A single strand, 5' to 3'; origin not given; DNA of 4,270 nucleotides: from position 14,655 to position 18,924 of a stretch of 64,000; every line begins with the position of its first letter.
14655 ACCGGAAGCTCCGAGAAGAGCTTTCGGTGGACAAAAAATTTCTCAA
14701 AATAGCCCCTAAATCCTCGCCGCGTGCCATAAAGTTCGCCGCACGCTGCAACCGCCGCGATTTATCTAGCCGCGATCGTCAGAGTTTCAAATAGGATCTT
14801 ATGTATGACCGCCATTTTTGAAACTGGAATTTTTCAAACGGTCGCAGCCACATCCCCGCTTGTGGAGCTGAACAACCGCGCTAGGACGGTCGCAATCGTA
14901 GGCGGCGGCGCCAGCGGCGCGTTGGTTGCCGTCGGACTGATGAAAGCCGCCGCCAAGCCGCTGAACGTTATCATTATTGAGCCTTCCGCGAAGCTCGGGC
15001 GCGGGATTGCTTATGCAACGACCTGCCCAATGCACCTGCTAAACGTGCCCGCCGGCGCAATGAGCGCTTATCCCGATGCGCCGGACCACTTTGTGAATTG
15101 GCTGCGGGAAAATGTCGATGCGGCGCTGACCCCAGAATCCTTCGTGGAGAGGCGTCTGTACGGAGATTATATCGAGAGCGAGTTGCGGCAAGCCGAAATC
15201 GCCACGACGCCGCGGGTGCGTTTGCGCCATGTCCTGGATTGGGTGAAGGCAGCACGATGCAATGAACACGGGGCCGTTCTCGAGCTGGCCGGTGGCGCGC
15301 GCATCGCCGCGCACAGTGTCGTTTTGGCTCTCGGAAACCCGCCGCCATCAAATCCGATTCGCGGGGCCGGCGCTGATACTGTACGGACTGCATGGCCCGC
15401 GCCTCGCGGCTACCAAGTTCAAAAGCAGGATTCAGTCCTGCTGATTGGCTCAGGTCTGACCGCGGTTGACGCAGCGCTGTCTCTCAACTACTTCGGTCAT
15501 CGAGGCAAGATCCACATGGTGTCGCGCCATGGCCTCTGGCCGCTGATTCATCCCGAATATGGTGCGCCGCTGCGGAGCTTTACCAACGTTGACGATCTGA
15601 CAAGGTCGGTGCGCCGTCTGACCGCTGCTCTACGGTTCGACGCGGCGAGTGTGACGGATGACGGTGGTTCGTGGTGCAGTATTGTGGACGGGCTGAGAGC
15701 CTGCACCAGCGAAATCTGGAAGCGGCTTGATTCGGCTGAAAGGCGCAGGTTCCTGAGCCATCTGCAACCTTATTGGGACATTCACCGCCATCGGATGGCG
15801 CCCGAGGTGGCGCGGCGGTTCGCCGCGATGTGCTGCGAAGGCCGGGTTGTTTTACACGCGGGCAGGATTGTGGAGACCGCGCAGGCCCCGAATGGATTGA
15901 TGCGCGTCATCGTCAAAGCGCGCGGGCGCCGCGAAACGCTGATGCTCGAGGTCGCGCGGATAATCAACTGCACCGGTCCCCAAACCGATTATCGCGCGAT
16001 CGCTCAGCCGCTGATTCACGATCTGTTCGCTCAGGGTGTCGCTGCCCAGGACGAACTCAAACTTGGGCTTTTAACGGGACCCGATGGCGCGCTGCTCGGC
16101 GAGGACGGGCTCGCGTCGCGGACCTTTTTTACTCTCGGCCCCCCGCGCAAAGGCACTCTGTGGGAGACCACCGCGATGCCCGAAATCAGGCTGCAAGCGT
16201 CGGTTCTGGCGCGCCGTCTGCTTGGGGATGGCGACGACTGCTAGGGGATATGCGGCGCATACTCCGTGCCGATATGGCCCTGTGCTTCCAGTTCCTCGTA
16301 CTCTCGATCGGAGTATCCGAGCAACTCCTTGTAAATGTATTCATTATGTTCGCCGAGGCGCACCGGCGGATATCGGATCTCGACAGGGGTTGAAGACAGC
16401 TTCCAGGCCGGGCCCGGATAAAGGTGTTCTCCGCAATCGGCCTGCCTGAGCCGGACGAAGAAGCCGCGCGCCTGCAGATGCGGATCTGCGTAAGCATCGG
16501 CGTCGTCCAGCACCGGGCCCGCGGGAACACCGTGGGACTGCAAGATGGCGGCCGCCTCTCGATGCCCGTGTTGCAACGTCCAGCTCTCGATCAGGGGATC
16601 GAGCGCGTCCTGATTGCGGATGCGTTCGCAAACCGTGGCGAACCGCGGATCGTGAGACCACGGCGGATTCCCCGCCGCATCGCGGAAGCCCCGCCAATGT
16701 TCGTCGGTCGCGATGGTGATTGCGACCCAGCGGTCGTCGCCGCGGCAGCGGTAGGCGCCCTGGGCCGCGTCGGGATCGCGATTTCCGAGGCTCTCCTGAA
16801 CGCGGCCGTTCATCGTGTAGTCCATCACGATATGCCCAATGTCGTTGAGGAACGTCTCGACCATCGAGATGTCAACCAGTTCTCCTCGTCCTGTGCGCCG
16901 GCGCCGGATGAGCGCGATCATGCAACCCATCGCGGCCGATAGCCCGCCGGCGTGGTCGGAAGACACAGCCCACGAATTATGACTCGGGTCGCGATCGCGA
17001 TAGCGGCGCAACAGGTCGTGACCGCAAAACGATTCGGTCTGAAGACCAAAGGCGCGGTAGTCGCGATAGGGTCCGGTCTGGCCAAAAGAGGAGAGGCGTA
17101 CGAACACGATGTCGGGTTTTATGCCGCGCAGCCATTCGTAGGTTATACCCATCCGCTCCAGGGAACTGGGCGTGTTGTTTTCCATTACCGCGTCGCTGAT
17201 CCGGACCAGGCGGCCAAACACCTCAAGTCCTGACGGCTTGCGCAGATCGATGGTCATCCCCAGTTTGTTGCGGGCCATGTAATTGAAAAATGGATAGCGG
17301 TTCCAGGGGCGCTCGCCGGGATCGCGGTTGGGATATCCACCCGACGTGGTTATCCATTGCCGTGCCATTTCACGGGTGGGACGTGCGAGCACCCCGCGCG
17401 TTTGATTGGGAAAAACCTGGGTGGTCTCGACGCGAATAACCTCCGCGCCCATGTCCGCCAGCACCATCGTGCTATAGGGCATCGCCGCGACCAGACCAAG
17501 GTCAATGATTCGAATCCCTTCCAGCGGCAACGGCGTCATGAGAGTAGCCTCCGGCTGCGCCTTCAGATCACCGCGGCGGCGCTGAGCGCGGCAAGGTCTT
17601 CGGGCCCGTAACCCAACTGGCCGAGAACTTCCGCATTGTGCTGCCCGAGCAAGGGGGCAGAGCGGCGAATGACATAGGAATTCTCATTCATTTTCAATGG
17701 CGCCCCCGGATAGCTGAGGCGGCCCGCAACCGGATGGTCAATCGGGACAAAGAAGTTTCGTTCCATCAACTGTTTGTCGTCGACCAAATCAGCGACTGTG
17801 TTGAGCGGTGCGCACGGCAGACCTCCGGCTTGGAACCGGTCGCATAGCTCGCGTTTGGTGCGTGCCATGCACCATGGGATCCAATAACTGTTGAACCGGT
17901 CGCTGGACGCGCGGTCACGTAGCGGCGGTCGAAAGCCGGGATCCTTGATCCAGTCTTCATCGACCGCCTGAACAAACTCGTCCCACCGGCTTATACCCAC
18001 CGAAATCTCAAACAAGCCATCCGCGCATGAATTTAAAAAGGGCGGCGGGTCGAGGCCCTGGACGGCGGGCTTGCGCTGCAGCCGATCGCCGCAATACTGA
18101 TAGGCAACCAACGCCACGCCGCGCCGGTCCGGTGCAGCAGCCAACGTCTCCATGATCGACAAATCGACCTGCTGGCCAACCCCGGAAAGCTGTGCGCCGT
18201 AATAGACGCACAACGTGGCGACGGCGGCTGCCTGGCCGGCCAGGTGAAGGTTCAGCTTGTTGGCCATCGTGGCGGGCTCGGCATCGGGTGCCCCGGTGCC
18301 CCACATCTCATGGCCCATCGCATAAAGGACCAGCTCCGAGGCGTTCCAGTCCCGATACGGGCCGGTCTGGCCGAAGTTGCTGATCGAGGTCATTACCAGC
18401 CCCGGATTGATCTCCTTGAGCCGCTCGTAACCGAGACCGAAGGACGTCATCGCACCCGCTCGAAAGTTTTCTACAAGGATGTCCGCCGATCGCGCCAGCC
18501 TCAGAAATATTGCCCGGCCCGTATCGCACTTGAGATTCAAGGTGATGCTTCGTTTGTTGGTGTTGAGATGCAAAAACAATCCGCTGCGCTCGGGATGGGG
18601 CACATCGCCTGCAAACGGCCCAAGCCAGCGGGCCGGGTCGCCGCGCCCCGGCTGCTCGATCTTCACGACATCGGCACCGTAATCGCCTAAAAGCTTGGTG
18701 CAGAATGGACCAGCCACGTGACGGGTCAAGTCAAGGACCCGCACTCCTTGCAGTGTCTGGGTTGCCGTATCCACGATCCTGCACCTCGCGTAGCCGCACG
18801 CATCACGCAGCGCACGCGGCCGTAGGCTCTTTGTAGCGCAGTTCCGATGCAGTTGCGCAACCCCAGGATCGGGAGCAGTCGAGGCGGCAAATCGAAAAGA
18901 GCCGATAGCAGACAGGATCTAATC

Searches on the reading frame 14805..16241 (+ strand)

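Call 72: search_protein_families(library=pfam, proteins=[window:14805-16241:+], max_evalue=0.0001)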
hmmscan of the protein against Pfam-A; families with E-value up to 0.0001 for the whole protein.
window:14805-16241:+ (479 aa): 6 families
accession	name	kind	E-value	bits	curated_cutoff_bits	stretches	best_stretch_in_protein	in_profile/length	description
PF13454.12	NAD_binding_9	-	4.3e-39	134.4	21.8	1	30-178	1-154/155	FAD-NAD(P)-binding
PF07992.20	Pyr_redox_2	-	3.3e-10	40.3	26.1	1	28-240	2-172/291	Pyridine nucleotide-disulphide oxidoreductase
PF05834.18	Lycopene_cycl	-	2.8e-06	27.1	23.4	0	29-73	2-44/380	Lycopene cyclase protein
PF13738.12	Pyr_redox_3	-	4.4e-05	23.3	30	0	166-258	122-212/305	Pyridine nucleotide-disulphide oxidoreductase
PF03486.20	HI0933_like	-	5.1e-05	23.3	50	0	28-80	2-51/244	HI0933-like protein Rossmann domain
PF01266.30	DAO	-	6.6e-05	23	27.9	0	29-69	2-39/353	FAD dependent oxidoreductase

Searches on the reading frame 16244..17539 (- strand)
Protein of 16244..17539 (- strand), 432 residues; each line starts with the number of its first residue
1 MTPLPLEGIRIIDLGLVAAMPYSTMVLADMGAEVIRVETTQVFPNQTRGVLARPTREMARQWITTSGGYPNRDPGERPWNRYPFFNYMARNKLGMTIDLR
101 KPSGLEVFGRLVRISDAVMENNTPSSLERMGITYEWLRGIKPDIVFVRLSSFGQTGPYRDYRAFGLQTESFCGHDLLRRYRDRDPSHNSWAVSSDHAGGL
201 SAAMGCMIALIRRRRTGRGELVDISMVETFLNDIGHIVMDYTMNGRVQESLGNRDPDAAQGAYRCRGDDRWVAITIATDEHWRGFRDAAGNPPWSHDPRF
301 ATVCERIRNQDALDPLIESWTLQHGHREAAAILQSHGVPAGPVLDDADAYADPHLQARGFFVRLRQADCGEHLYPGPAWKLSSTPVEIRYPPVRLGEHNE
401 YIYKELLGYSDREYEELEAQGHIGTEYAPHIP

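Call 72: search_protein_families(library=pfam, proteins=[window:16244-17539:-], max_evalue=0.0001)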
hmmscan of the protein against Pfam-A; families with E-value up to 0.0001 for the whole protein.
window:16244-17539:- (432 aa): 1 family
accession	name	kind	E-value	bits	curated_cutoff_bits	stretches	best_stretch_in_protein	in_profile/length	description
PF02515.22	CoA_transf_3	-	1.1e-94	318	23.3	1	6-399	1-366/366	CoA-transferase family III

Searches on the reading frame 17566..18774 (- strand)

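Call 72: search_protein_families(library=pfam, proteins=[window:17566-18774:-], max_evalue=0.0001)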
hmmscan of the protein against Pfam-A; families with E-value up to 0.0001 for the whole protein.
window:17566-18774:- (403 aa): 1 family
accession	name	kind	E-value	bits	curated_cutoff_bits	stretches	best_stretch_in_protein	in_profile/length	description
PF02515.22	CoA_transf_3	-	1.8e-89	300.8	23.3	1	8-380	1-366/366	CoA-transferase family III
